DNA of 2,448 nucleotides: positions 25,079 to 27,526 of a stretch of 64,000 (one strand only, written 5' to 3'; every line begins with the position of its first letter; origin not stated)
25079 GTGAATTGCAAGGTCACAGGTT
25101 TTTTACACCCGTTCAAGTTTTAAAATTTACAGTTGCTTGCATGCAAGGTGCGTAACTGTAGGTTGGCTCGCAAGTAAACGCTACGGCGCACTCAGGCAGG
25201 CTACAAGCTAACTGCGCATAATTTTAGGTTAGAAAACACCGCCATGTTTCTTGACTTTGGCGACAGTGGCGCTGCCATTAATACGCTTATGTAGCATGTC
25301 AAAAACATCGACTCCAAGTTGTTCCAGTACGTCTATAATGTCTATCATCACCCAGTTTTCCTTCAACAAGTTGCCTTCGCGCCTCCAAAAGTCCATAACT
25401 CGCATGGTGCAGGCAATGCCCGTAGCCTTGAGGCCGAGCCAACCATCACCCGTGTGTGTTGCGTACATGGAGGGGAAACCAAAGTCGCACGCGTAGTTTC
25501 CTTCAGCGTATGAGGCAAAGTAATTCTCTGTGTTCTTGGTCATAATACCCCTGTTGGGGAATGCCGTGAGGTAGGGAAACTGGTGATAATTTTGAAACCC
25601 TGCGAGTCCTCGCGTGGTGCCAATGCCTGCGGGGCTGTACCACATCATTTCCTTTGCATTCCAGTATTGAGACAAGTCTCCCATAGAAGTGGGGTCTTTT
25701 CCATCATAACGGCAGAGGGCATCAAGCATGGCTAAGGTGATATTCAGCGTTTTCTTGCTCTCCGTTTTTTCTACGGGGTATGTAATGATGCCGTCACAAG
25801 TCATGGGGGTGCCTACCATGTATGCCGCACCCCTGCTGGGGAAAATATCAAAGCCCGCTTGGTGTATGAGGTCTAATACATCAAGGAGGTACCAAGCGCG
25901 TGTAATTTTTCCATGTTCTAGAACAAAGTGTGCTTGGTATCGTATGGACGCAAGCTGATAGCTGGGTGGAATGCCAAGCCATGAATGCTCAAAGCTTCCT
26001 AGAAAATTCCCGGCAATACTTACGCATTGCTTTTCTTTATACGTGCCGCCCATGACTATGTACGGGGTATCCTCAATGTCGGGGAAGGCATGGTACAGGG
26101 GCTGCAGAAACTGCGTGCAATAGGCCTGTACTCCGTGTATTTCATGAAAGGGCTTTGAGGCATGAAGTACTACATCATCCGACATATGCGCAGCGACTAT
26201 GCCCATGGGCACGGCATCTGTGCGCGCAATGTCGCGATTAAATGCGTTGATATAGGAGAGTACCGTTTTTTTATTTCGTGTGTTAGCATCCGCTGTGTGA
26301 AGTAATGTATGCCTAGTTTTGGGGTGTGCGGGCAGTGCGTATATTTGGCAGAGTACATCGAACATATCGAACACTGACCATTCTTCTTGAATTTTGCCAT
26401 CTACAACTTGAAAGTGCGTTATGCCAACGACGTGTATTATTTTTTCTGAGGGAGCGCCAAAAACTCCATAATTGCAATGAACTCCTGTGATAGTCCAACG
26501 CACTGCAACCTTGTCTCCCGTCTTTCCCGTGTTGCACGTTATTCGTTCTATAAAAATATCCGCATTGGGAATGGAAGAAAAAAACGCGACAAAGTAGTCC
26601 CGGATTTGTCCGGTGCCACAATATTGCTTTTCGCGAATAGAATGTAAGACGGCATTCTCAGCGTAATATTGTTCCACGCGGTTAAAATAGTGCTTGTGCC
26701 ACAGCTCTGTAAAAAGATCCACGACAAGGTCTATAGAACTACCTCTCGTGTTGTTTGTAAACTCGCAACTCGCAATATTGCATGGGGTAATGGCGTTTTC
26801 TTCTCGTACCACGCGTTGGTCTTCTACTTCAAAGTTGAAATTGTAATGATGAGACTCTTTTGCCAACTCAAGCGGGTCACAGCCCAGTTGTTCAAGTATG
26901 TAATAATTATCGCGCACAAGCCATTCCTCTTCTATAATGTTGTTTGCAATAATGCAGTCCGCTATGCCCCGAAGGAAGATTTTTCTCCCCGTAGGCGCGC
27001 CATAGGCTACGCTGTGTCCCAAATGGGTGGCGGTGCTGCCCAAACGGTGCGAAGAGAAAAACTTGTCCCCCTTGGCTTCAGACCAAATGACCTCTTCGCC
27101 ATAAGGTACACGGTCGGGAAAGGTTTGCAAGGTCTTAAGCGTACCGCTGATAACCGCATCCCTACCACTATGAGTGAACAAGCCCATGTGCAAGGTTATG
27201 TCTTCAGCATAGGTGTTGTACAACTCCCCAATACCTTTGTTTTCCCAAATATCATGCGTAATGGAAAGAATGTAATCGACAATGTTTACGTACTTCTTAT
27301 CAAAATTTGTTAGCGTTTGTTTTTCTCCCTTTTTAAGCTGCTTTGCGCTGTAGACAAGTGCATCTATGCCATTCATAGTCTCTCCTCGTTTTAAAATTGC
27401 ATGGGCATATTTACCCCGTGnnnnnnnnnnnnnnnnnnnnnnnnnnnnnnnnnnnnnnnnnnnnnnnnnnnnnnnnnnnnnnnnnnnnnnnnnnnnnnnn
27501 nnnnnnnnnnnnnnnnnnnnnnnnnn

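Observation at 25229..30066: A sodium:solute symporter operon encodes two proteins built from 2 and 4 tandem SnoaL/ester-cyclase-like domains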

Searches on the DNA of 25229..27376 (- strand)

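Call 65: search_rna_families(sources=[L037, L044, L064, L071, L073, L050], threshold=gathering)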
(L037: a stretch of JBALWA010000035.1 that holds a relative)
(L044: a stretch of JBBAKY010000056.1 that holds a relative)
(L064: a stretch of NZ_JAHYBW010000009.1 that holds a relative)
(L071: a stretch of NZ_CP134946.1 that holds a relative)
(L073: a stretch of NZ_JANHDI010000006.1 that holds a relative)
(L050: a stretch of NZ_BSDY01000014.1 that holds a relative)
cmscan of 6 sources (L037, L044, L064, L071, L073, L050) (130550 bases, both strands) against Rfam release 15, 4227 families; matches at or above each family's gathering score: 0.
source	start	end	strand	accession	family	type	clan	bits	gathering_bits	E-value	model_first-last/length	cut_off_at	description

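Call 66: search_rna_families(sources=[L075, L052, L055, L088, L076, L058, L048], threshold=gathering)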
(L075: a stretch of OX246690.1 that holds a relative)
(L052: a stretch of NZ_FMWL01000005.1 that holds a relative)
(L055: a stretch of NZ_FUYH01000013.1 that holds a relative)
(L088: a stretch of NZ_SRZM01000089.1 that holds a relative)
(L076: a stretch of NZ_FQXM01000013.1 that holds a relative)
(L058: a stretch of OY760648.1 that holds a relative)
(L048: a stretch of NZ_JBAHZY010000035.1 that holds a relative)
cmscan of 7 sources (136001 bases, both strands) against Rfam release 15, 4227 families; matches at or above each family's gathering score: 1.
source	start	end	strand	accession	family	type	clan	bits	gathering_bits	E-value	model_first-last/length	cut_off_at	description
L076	17758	17967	+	RF00230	T-box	Cis-reg; leader;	-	121.9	93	3.7e-26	1-219/219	no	T-box leader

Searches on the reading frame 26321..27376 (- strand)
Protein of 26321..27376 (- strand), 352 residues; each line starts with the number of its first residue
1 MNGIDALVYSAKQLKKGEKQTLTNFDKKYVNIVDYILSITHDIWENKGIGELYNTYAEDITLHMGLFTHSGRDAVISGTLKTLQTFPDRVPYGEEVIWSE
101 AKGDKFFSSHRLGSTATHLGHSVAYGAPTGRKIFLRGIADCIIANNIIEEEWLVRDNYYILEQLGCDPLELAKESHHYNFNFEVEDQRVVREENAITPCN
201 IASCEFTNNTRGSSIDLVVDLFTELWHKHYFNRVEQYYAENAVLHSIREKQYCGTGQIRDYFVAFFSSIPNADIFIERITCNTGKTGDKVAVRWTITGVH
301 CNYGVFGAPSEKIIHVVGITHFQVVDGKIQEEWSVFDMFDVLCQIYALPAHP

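Call 100: search_protein_representatives(protein=window:26321-27376:-)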
Query: 352 residues. Proteins with E-value up to 0.001 (for the whole library): 1972; up to 1e-10: 498; up to 1e-30: 127. The best 150 are listed.
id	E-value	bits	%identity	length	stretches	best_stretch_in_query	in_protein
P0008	1.7e-132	458.1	51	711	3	2-347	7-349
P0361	5.2e-105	367.7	50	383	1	2-347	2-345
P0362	4.3e-87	308.7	48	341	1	16-349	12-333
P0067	2.8e-82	292.9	44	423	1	16-347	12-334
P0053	3.1e-80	286.2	40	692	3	13-347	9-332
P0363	7.1e-78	278.4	47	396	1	15-316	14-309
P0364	3.8e-75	269.5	43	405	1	16-347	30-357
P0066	1.8e-68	247.5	42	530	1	8-347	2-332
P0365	1.1e-64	235.1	36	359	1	16-348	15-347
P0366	2.1e-59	217.7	37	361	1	18-346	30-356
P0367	6.1e-58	212.9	35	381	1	17-346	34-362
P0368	7.1e-58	212.6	58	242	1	2-180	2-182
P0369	7.1e-58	212.6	36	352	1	16-350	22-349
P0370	7.2e-57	209.3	35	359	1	15-346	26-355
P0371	2.2e-56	207.7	36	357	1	18-346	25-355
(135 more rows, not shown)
